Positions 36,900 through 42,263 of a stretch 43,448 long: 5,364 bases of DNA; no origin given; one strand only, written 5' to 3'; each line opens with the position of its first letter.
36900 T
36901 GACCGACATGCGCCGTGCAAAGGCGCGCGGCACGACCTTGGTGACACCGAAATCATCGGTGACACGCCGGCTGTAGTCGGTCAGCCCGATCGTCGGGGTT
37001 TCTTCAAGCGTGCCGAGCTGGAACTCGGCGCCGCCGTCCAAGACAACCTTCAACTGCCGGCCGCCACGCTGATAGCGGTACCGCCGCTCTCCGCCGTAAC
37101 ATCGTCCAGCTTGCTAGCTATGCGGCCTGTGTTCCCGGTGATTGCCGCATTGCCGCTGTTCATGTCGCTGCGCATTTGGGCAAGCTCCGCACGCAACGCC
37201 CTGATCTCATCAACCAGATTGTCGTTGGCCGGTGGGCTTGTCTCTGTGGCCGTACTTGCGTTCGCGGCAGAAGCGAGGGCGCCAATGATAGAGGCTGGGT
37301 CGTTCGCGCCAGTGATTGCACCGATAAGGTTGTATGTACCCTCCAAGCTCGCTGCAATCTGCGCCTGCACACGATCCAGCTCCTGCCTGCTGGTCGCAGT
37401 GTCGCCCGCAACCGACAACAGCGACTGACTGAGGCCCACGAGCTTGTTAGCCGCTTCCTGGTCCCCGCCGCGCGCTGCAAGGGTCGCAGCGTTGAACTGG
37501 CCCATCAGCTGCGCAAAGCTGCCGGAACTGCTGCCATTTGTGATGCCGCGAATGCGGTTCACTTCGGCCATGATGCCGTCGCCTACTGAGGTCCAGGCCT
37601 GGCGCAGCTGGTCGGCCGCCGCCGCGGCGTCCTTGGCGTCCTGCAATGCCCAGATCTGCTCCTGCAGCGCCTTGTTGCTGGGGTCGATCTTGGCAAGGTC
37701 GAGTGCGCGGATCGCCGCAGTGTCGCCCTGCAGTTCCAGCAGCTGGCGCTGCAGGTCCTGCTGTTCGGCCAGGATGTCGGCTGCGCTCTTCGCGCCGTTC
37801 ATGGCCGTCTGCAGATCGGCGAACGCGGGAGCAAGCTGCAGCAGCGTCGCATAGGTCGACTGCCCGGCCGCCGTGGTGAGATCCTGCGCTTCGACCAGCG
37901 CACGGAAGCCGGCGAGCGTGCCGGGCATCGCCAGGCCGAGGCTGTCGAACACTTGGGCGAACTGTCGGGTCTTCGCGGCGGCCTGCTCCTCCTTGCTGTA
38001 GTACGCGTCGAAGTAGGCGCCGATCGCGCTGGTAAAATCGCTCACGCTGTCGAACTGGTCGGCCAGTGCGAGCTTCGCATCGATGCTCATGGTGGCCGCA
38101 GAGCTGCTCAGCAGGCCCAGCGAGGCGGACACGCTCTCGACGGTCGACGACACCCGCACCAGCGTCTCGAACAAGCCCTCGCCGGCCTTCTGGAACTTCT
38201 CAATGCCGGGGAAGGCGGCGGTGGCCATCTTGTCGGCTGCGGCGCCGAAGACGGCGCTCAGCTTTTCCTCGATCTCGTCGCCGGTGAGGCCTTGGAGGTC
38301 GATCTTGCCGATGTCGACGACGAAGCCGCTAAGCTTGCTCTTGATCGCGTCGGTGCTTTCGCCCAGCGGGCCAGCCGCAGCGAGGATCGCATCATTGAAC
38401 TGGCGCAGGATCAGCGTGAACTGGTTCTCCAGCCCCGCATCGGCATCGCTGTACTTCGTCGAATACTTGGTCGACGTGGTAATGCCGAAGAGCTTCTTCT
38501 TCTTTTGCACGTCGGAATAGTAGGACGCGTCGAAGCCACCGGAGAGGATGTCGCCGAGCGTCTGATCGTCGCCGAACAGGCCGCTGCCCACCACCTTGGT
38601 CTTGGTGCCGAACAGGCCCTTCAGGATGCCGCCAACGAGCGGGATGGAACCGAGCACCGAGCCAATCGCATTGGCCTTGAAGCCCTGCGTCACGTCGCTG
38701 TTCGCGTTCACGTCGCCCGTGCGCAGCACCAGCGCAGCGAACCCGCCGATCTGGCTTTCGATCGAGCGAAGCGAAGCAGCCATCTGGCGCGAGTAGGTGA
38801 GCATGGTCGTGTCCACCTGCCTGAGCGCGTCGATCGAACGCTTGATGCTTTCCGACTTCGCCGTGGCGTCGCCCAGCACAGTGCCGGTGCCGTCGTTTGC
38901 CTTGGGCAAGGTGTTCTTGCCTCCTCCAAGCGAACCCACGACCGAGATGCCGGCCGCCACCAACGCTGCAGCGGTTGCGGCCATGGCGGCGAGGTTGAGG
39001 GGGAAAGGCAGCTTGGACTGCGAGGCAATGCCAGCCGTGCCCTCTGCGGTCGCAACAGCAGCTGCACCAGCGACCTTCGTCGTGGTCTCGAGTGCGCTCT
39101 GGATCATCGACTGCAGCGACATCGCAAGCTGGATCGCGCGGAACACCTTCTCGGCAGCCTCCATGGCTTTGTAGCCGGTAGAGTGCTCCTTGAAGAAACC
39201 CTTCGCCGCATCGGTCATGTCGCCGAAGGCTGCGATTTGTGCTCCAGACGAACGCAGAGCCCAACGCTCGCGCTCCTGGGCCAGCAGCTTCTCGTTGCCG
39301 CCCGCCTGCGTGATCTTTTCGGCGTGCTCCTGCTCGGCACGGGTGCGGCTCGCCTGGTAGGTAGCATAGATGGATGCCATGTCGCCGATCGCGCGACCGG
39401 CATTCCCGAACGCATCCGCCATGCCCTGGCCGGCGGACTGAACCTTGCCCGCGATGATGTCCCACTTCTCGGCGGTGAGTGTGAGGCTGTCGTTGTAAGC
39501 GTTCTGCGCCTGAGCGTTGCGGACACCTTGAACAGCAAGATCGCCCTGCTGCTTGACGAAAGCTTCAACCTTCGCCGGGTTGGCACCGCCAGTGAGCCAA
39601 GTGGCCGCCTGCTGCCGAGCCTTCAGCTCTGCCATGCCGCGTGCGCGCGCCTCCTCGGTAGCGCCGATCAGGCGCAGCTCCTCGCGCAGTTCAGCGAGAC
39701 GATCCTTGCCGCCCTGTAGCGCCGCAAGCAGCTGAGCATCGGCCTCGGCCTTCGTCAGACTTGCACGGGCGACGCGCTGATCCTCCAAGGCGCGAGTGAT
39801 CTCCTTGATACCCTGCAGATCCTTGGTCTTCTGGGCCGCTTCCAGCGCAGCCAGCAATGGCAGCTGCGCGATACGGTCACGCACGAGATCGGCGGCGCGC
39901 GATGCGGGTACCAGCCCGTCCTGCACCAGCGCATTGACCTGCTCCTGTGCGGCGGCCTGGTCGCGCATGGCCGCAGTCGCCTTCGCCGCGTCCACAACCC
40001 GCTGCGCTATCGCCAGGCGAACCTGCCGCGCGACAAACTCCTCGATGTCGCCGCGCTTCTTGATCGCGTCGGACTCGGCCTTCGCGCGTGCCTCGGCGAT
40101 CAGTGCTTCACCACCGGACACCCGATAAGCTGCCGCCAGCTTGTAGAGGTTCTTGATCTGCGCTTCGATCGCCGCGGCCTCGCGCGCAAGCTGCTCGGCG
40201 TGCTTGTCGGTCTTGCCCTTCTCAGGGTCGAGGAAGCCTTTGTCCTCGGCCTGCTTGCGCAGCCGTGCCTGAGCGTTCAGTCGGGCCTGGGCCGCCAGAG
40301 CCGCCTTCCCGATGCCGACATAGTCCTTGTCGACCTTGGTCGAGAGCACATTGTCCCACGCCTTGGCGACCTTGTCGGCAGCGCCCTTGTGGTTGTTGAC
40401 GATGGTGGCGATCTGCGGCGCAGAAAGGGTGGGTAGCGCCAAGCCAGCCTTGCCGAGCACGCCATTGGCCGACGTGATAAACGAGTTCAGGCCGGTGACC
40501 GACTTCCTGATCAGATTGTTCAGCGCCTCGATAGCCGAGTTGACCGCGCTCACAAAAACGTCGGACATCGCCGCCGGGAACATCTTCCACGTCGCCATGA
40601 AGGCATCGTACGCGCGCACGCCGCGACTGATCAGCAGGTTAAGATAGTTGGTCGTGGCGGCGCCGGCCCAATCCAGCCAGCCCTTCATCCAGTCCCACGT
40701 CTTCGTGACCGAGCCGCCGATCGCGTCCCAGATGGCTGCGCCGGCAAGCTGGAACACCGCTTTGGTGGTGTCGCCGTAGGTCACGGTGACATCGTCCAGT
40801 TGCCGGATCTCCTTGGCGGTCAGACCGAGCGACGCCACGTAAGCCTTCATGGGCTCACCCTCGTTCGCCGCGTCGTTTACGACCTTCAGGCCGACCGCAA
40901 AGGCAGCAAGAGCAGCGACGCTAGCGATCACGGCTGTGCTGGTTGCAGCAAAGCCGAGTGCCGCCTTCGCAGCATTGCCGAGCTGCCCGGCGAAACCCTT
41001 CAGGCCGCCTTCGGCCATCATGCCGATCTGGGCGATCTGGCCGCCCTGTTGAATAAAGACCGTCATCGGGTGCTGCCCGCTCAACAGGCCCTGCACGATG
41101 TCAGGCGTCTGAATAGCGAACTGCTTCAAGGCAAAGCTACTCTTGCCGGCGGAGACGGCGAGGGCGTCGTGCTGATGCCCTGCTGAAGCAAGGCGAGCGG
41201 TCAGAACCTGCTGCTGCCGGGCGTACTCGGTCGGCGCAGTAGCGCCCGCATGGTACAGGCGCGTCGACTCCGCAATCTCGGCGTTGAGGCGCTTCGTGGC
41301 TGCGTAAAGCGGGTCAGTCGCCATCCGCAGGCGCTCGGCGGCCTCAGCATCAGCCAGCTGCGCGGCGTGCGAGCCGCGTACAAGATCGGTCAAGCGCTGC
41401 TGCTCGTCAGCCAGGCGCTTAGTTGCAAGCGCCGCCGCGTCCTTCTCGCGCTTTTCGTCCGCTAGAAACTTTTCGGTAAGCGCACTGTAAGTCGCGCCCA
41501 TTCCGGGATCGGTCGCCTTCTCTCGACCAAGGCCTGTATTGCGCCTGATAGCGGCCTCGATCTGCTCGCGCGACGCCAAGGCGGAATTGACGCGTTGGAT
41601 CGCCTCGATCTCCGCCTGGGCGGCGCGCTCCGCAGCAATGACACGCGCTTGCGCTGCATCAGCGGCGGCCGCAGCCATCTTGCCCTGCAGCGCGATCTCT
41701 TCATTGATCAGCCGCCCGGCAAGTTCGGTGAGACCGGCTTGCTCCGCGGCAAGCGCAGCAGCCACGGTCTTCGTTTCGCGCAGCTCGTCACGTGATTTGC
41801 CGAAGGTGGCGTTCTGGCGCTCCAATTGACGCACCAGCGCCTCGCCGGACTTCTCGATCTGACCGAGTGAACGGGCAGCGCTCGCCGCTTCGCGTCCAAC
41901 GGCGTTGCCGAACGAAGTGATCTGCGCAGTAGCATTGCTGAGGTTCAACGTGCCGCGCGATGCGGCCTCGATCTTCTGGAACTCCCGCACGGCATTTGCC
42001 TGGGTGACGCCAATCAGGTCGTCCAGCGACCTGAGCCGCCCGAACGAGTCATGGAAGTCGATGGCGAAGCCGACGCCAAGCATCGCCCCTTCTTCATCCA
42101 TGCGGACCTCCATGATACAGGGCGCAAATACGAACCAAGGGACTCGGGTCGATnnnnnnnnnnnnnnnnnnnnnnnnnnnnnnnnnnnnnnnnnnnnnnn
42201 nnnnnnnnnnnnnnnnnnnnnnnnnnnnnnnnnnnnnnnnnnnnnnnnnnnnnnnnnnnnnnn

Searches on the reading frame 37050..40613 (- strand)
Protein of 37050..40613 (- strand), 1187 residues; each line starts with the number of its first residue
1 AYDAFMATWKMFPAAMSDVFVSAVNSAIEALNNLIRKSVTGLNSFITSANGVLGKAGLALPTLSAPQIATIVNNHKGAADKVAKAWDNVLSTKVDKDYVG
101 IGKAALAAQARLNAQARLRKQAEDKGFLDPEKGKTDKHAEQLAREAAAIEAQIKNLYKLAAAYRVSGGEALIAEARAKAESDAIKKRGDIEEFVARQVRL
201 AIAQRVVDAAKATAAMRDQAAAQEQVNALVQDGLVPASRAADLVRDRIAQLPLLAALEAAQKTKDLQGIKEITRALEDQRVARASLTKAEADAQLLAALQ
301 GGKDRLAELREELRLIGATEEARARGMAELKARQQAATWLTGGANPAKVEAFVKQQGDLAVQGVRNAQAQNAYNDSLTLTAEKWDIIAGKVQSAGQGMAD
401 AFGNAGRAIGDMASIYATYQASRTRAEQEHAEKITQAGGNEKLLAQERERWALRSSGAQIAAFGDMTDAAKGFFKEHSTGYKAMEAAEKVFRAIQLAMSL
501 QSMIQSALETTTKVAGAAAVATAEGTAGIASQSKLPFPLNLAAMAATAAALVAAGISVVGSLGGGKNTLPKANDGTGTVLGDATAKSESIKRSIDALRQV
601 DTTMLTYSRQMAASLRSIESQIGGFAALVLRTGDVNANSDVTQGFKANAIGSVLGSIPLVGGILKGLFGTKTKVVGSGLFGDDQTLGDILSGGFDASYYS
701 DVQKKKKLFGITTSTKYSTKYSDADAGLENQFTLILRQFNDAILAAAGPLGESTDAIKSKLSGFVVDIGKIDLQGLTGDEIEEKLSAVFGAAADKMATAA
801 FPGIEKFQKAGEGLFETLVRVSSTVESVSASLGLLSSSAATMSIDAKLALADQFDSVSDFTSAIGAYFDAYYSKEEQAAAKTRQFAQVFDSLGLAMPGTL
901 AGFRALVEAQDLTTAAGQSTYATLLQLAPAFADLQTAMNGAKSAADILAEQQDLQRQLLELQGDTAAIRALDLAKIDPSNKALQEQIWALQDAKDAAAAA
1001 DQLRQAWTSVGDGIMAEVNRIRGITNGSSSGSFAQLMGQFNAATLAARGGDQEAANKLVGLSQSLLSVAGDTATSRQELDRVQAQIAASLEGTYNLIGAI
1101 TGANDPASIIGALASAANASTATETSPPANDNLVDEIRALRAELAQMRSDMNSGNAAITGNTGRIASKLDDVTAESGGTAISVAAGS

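Call 86: search_protein_families(library=pfam, proteins=[window:37050-40613:-], max_evalue=0.01)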
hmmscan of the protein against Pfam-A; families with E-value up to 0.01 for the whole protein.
window:37050-40613:- (1187 aa): 1 family
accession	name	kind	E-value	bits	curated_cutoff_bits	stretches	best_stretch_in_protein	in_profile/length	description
PF03915.18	AIP3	-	0.0097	15.5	31.6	0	1064-1173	65-172/406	Actin interacting protein 3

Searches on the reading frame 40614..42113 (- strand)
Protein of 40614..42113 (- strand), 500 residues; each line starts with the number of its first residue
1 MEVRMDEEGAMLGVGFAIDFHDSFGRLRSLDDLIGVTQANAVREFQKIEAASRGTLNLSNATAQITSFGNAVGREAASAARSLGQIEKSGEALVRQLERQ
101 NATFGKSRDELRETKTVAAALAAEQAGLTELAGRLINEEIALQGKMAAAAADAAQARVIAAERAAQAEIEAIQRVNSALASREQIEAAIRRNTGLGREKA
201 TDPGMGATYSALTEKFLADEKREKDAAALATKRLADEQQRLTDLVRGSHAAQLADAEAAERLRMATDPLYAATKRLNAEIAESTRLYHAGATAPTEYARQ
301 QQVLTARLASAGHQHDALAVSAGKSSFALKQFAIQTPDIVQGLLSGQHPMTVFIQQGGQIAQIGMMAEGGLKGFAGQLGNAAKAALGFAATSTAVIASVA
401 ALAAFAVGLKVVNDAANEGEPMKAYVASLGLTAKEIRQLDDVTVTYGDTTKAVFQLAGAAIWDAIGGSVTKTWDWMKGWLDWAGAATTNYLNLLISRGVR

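Call 5: search_protein_families(library=pfam, proteins=[window:40614-42113:-], max_evalue=1)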
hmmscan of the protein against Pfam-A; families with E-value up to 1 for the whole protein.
window:40614-42113:- (500 aa): 3 families
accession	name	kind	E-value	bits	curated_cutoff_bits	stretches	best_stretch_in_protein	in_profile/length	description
PF06791.18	TMP_2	-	3e-11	43.8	30.2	1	315-436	3-118/208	Prophage tail length tape measure protein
PF05120.17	GvpG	-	0.033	14.8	30.6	1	259-309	16-66/67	Gas vesicle protein G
PF09602.15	PhaP_Bmeg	-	0.14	12.5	28.3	1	257-336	44-126/168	Polyhydroxyalkanoic acid inclusion protein (PhaP_Bmeg)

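Call 6: search_protein_families(library=phrogs, proteins=[window:40614-42113:-], max_evalue=1)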
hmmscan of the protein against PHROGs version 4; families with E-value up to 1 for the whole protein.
window:40614-42113:- (500 aa): 6 families
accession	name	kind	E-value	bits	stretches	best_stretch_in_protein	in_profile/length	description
phrog_25241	-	tail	8.7e-08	32.2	1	258-458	46-234/810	tail length tape measure protein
phrog_3827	-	tail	5.4e-06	26.8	1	140-405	30-283/393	tail length tape measure protein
phrog_24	-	tail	3.4e-05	23.1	1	45-458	48-387/1151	tail length tape measure protein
phrog_8892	-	tail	0.00019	21.2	1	224-421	3-172/752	tail length tape measure protein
phrog_25966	-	tail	0.0022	16.5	1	297-410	30-131/1651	tail length tape measure protein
phrog_33860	-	unknown function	0.36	12.2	0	136-182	10-56/73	-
